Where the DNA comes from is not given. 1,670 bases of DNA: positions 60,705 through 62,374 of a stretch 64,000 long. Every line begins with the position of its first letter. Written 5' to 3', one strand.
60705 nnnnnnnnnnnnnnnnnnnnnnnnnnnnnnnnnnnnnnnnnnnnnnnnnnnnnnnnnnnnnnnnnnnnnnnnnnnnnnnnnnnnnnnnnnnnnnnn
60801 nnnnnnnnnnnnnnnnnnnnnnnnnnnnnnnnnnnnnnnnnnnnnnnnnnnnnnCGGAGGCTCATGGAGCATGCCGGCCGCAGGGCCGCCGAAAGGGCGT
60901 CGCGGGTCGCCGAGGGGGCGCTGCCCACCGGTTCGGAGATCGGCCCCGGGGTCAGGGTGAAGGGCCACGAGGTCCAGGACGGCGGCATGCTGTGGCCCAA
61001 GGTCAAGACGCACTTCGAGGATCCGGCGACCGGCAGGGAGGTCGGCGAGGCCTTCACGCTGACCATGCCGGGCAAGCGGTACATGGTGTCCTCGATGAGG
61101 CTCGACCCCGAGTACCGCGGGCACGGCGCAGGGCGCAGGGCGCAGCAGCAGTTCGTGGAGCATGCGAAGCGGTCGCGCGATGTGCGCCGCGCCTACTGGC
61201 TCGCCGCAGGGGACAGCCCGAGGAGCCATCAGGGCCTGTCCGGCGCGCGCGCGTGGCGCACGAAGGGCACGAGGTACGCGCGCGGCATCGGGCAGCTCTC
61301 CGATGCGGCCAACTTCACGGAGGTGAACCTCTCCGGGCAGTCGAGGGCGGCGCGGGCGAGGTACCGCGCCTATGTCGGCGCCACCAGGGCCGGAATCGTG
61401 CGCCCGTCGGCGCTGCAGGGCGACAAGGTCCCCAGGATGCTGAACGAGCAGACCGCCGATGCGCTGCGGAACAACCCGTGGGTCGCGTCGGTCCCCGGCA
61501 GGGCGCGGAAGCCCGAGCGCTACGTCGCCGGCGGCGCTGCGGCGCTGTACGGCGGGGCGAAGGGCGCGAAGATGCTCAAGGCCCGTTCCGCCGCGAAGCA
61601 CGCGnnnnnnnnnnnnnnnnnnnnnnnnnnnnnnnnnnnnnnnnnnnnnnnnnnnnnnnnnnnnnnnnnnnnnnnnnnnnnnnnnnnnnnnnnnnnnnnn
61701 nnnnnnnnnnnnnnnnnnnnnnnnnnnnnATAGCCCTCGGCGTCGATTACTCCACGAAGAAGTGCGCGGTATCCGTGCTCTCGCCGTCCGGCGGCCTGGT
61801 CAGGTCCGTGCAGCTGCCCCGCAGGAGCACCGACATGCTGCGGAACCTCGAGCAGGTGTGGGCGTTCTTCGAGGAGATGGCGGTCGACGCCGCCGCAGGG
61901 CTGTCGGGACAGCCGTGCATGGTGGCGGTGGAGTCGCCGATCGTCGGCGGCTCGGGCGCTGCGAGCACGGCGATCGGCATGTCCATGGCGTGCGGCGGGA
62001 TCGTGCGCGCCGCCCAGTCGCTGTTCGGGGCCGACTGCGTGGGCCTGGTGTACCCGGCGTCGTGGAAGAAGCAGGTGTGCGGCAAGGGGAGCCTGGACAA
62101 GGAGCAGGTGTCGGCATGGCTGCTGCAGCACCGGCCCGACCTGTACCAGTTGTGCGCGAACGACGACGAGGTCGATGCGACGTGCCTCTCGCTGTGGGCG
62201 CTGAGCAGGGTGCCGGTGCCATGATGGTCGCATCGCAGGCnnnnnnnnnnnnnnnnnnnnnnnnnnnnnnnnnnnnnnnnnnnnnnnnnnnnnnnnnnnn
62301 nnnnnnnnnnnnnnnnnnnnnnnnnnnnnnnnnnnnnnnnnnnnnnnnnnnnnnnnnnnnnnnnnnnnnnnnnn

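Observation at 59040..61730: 896-aa hyper-basic protein combining an HExxH zincin motif, a GNAT motif A and a conserved-looking N-terminal tag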

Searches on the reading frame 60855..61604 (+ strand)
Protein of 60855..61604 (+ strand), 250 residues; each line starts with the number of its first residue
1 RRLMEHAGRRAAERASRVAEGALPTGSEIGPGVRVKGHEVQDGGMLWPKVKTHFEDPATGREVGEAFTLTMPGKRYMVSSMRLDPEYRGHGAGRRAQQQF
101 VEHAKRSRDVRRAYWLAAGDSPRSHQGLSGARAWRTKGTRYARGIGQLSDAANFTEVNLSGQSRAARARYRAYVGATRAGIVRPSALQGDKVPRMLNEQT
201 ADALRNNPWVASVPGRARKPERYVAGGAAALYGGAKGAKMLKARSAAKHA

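Call 35: find_homologous_proteins(query=A2, max_evalue=0.001)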
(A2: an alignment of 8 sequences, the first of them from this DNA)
Query A2 (8 sequences) (237 aa, profile of the alignment): 4 proteins with E <= 0.001 among 8000 candidates.
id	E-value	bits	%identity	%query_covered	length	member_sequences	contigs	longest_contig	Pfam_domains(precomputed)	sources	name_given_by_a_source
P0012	1.0e-71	259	30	76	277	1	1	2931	-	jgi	jgi:GNAT superfamily N-acetyltransferase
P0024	4.2e-61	225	27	76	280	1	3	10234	-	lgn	-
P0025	2.1e-56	209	26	78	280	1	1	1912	-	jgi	jgi:hypothetical protein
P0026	3.2e-52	196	28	78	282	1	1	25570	PF00583.32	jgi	jgi:predicted GNAT family acetyltransferase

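Call 36: search_solved_structures(query=A2, max_evalue=10, show_alignments=3)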
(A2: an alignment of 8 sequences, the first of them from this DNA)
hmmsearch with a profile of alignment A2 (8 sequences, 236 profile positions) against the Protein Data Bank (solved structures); distinct sequences matched with E-value up to 10: 36.
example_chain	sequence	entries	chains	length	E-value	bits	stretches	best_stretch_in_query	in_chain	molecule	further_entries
5c82_A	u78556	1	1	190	0.004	20.1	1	67-99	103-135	Nourseothricin acetyltransferase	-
7ypu_A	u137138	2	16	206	0.026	17.5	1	40-100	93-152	Acetyltransferase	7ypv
8osp_A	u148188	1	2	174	0.05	16.6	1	55-110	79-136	N-acetyltransferase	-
3dr6_A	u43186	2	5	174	0.055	16.4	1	68-111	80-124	yncA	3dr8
7wx5_A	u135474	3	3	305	0.056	16.4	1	53-95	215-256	N-acetyltransferase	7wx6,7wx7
5jph_A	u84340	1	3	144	0.057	16.4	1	43-99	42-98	Acetyltransferase SACOL1063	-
5jq4_A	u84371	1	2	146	0.059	16.3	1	43-99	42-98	Acetyltransferase SACOL1063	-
1ghe_A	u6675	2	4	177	0.072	16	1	69-103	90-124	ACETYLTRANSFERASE | TABTOXIN RESISTANCE PROTEIN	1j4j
2fe7_A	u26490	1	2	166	0.13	15.3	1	52-99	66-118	probable N-acetyltransferase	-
12jc_A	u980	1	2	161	0.13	15.2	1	52-99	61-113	Thialysine Acetyltransferase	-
4h89_A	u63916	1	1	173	0.17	14.8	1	40-98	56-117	GCN5-related N-acetyltransferase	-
4jxq_A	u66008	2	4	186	0.2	14.6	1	68-96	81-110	Acetyltransferase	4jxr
2bei_A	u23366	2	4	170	0.2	14.6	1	65-98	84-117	Diamine acetyltransferase 2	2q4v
3mgd_A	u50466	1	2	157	0.29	14.1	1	66-101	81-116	Predicted acetyltransferase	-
2wpw_A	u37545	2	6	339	0.29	14.1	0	69-103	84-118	ORF14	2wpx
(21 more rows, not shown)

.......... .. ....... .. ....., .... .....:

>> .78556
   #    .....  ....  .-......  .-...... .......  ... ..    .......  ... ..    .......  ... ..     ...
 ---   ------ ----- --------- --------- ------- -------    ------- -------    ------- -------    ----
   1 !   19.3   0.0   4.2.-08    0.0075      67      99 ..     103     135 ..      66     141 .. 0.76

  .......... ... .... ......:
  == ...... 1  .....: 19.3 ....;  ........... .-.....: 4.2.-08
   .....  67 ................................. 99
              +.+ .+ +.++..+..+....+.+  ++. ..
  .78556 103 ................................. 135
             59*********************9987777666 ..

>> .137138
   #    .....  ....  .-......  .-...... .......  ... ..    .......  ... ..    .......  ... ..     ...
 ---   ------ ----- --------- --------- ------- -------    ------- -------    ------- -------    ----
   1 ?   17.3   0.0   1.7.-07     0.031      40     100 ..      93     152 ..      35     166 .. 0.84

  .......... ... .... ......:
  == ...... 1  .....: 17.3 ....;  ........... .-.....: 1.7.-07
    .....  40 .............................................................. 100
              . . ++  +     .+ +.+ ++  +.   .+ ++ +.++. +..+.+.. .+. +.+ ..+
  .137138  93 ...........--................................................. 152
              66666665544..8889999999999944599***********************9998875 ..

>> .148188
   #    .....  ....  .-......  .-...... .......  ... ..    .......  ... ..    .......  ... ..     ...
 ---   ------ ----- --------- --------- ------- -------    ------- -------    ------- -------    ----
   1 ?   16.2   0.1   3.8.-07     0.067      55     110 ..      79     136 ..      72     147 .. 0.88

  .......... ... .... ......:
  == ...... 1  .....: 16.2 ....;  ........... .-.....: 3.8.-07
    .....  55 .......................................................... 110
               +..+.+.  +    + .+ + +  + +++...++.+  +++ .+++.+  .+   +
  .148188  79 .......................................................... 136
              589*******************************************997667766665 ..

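Call 41: find_encoding_contigs(protein=P0026, flank=10000, max_places=3)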
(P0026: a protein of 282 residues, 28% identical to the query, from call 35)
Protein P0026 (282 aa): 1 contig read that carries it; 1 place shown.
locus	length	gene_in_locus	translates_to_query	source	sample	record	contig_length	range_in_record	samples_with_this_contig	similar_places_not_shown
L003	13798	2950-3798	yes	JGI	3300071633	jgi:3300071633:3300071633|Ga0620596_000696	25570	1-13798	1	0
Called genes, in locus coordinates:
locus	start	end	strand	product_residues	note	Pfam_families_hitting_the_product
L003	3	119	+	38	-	?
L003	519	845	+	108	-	-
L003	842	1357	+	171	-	-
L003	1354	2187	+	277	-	-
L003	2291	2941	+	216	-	-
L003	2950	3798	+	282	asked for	PF00583:Acetyltransf_1 (weak)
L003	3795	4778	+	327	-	-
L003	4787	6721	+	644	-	PF13229:Beta_helix (faint)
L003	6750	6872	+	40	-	-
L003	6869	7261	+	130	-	PF23140:Gp80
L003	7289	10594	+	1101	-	-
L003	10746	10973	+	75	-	-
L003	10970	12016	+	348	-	-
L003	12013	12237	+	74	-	-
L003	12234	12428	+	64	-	-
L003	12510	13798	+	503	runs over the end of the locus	-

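Call 45: predict_structure(alignment_id=A3)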
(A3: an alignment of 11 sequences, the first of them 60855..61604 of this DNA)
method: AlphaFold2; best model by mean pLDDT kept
length: 250 residues; sequences in the alignment: 11
mean_pLDDT: 75.4   pTM: 0.67
mean pLDDT of the five models: 75.4, 71.6, 71.2, 71.1, 70.9
residues with pLDDT >= 90: 39; 70-90: 134; 50-70: 36; < 50: 41
segments of 3 or more residues with pLDDT < 50: 119-133, 146-154, 222-237
pLDDT, mean of each block of 10 residues (from residue 1): 76 89 92 94 78 96 91 84 84 85 89 69 39 63 56 53 87 87 79 86 78 80 43 45 61
secondary structure, 60 per line:
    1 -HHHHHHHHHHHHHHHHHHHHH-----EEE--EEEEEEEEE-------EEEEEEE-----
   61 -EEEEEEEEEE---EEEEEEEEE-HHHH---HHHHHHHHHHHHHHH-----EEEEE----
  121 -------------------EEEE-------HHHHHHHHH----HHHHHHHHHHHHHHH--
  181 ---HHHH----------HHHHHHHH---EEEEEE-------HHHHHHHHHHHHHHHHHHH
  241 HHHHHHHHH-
elements in order: H2-22 E28-30 E33-41 E49-55 E62-71 E75-83 H85-88 H92-106 E112-116 E140-143 H151-159 H164-178 H184-187 H198-205 E209-214 H222-249

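Call 48: fold_search(model_id=the predicted structure, library=pdb)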
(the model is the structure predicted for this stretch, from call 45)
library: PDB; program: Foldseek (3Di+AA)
matches with E <= 10: 784; with E <= 0.001: 1
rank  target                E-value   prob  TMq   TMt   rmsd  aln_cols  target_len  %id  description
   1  5c82                  4.9e-04  0.99  0.28  0.39  14.1       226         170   12  Crystal structure of Nourseothricin acetyltransferase (released 2016-06-29)
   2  4jjx_A                4.6e-03  1.00  0.25  0.35   3.3        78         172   15  Dodecameric structure of spermidine N-acetyltransferase SpeG from Vibrio cholerae O1 biovar eltor (released 2013-04-03)
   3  3d3s_B                4.6e-03  1.00  0.23  0.35   3.6        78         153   22  Crystal structure of L-2,4-diaminobutyric acid acetyltransferase from Bordetella parapertussis (released 2008-07-15)
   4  6sjy_B                6.5e-03  0.99  0.25  0.34   5.3        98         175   14  Diaminobutyrate acetyltransferase EctA from Paenibacillus lautus in complex with its product ADABA (released 2020-01-29)
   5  1s7k                  7.8e-03  0.99  0.26  0.39   4.9        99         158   17  RimL- Ribosomal L7/L12 alpha-N-protein acetyltransferase crystal form 2 (apo) (released 2005-03-15)
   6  2ref_A                7.8e-03  0.93  0.28  0.34  11.3       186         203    9  Crystal structure of the loading GNATL domain of CurA from Lyngbya majuscula soaked with malonyl-CoA (released 2007-11-20)
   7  9it5_A                1.1e-02  0.80  0.32  0.26  14.8       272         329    8  p300 KAT domain in complex with KB528 (released 2025-07-23)
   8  8og2                  1.2e-02  0.69  0.31  0.16  16.9       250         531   11  Crystal structure of CREBBP histone acetyltransferase domain in complex with Coenzyme A (released 2024-04-03)
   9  9it5_B                1.2e-02  0.63  0.28  0.22  17.9       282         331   10  p300 KAT domain in complex with KB528 (released 2025-07-23)
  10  2wpw_B                1.2e-02  0.41  0.23  0.18  16.2       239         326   12  Tandem GNAT protein from the clavulanic acid biosynthesis pathway (without AcCoA) (released 2009-12-29)
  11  4u9v                  1.2e-02  1.00  0.23  0.29   2.7        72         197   11  Crystal structure of NatD (Naa40p) bound to acetyl CoA (released 2015-01-28)
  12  3d8p_B                1.3e-02  1.00  0.31  0.45   3.4       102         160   15  Crystal structure of acetyltransferase of GNAT family (NP_373092.1) from STAPHYLOCOCCUS AUREUS MU50 at 2.20 A resoluti (released 2008-10-28)
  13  6sjy_A                1.3e-02  0.97  0.26  0.36   6.7       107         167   14  Diaminobutyrate acetyltransferase EctA from Paenibacillus lautus in complex with its product ADABA (released 2020-01-29)
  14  4pv6_B                1.4e-02  0.99  0.23  0.36   3.4        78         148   13  Crystal Structure Analysis of Ard1 from Thermoplasma volcanium (released 2015-01-21)
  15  3c26                  1.4e-02  0.99  0.23  0.22   4.5        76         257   21  Crystal structure of a putative acetyltransferase (NP_394282.1) from Thermoplasma acidophilum at 2.00 A resolution (released 2008-02-05)
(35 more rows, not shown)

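Call 56: find_related_loci(query=A4, collection=viral_contigs, flank=10000)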
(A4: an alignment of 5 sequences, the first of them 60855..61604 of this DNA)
Query A4 (250 aa) in viral_contigs; peptide patterns used: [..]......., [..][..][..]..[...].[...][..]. (x = any residue, [..] = any of these).
41 stretches matched a pattern, but none encodes a relative of the query by tblastn (E <= 1e-3).

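Call 57: find_related_loci(query=A4, collection=genome_contigs, flank=10000)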
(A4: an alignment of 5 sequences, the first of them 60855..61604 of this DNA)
Query A4 (250 aa) in genome_contigs; peptide patterns used: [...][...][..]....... (x = any residue, [..] = any of these).
45 stretches matched a pattern, but none encodes a relative of the query by tblastn (E <= 1e-3).

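Call 58: find_related_loci(query=A4, collection=metagenome_contigs, flank=10000)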
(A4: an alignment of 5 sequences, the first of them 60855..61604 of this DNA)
Query A4 (250 aa) in metagenome_contigs; peptide patterns used: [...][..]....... (x = any residue, [..] = any of these).
317 stretches matched a pattern, but none encodes a relative of the query by tblastn (E <= 1e-3).

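Call 68: search_dna_similar(query=window:60855-61604:+, collection=phages, mode=protein, max_evalue=1, max_rows=20)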
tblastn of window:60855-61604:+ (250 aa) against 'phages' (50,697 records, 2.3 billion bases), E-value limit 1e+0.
No match.

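Call 86: search_protein_families(library=phrogs, proteins=[L003:842-1354:+, L003:1354-2184:+, L003:2291-2938:+, L003:3795-4775:+, L003:4787-6718:+, L003:6869-7258:+, L003:7289-10591:+, L003:10970-12013:+], max_evalue=0.01)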
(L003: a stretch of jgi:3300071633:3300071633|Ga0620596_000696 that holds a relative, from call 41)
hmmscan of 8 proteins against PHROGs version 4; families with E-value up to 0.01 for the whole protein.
L003:842-1354:+ (171 aa): 0 families

L003:1354-2184:+ (277 aa): 0 families

L003:2291-2938:+ (216 aa): 0 families

L003:3795-4775:+ (327 aa): 0 families

L003:4787-6718:+ (644 aa): 2 families
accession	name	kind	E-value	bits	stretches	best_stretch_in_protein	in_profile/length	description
phrog_16641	-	tail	2.4e-11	43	1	77-117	160-200/1296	tail fiber protein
phrog_20004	-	unknown function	0.0079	17.2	0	77-101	150-174/177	-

L003:6869-7258:+ (130 aa): 1 family
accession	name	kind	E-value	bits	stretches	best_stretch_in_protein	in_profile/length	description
phrog_240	-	head and packaging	1.7e-19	71.5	1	1-127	59-188/200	head protein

L003:7289-10591:+ (1101 aa): 0 families

L003:10970-12013:+ (348 aa): 2 families
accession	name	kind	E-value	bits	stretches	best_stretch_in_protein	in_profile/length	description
phrog_284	-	DNA, RNA and nucleotide metabolism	8.7e-42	144.4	1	21-346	73-395/398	exonuclease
phrog_704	-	DNA, RNA and nucleotide metabolism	7e-07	29.7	1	42-186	106-253/390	DNA repair exonuclease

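Call 99: fold_search(model_id=the predicted structure, library=viral)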
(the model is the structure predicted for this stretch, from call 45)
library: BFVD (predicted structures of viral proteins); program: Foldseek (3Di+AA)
matches with E <= 10: 669; with E <= 0.001: 9
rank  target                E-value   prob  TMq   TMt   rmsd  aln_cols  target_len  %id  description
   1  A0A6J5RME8            2.7e-05  1.00  0.38  0.16   7.4       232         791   14  Uncharacterized protein [uncultured Caudovirales phage]
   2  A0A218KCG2            9.2e-05  1.00  0.29  0.14  13.3       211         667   14  (no name in the UniProt tables at hand)
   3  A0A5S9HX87            5.4e-04  1.00  0.28  0.54   4.1        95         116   14  N-acetyltransferase domain-containing protein [Tenacibaculum phage PTm1]
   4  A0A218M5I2            6.1e-04  1.00  0.30  0.41   3.8        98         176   17  Acetyltransferase domain protein [Arthrobacter phage Niktson]
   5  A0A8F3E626            7.3e-04  0.99  0.31  0.24  12.8       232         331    8  Acetyltransferase [Streptomyces phage TaidaOne]
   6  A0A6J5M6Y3            9.2e-04  1.00  0.34  0.36   9.5       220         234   13  Uncharacterized protein [uncultured Caudovirales phage]
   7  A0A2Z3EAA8            9.2e-04  0.99  0.31  0.17  10.8       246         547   13  (no name in the UniProt tables at hand)
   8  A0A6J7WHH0            9.7e-04  1.00  0.36  0.43   8.8       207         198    9  Uncharacterized protein [uncultured Caudovirales phage]
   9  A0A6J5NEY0            9.7e-04  0.99  0.36  0.16   7.9       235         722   15  Uncharacterized protein [uncultured Caudovirales phage]
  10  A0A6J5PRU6            1.0e-03  0.98  0.32  0.12   9.1       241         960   12  Uncharacterized protein [uncultured Caudovirales phage]
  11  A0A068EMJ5            1.2e-03  0.98  0.34  0.20   8.9       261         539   11  Uncharacterized protein [Bacillus phage CP-51]
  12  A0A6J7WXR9            1.7e-03  0.96  0.27  0.14  12.7       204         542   15  Uncharacterized protein [uncultured Caudovirales phage]
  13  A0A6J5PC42            1.9e-03  1.00  0.34  0.20   5.9       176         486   12  Phage head morphogenesis domain [uncultured Caudovirales phage]
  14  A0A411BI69            2.5e-03  0.99  0.38  0.47   7.4       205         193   10  (no name in the UniProt tables at hand)
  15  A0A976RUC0            2.7e-03  1.00  0.23  0.30   4.1        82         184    6  (no name in the UniProt tables at hand)
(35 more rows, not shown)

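Call 113: search_protein_families(library=pfam, alignment_id=A3, max_evalue=0.01)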
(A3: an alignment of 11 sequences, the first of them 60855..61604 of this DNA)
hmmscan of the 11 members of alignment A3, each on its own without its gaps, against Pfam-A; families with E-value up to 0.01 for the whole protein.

A. member 1, window:60855-61604:+ (250 aa): 2 families
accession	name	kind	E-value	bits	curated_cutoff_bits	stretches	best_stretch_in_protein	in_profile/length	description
PF00583.31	Acetyltransf_1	-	9.5e-05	23.1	20.7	1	72-116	56-98/116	Acetyltransferase (GNAT) family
PF13508.13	Acetyltransf_7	-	0.0054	17.5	27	0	60-112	12-64/84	Acetyltransferase (GNAT) domain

B. families by the number of members that match (of 11 scanned): 6 families
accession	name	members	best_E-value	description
PF00583.31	Acetyltransf_1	8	1.8e-07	Acetyltransferase (GNAT) family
PF13508.13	Acetyltransf_7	7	1e-05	Acetyltransferase (GNAT) domain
PF13673.13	Acetyltransf_10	2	0.00013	Acetyltransferase (GNAT) domain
PF14542.12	Acetyltransf_CG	1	0.00027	GCN5-related N-acetyl-transferase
PF25158.1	ABCA11_C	1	0.0018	ABC transporter A family member 11-like, C-terminal domain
PF08445.16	FR47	1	0.0096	FR47-like protein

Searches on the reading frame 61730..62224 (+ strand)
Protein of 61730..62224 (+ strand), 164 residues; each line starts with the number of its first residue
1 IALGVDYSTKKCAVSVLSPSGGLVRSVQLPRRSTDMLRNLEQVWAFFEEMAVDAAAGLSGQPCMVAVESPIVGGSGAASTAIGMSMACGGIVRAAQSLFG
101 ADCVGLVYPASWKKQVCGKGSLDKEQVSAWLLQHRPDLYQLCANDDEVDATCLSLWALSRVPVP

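Call 16: search_protein_families(library=pfam, proteins=[window:61730-62224:+], max_evalue=0.001)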
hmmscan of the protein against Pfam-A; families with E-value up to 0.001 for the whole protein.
window:61730-62224:+ (164 aa): 0 families

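Call 18: search_protein_families(library=phrogs, proteins=[window:61730-62224:+], max_evalue=0.01)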
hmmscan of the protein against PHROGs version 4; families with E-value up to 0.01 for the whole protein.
window:61730-62224:+ (164 aa): 2 families
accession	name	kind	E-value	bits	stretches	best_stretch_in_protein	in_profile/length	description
phrog_159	-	DNA, RNA and nucleotide metabolism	3.3e-17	63.5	1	2-158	90-247/330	RuvC-like Holliday junction resolvase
phrog_1770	-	DNA, RNA and nucleotide metabolism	1.7e-08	35.6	1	2-158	6-148/158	Holliday junction resolvase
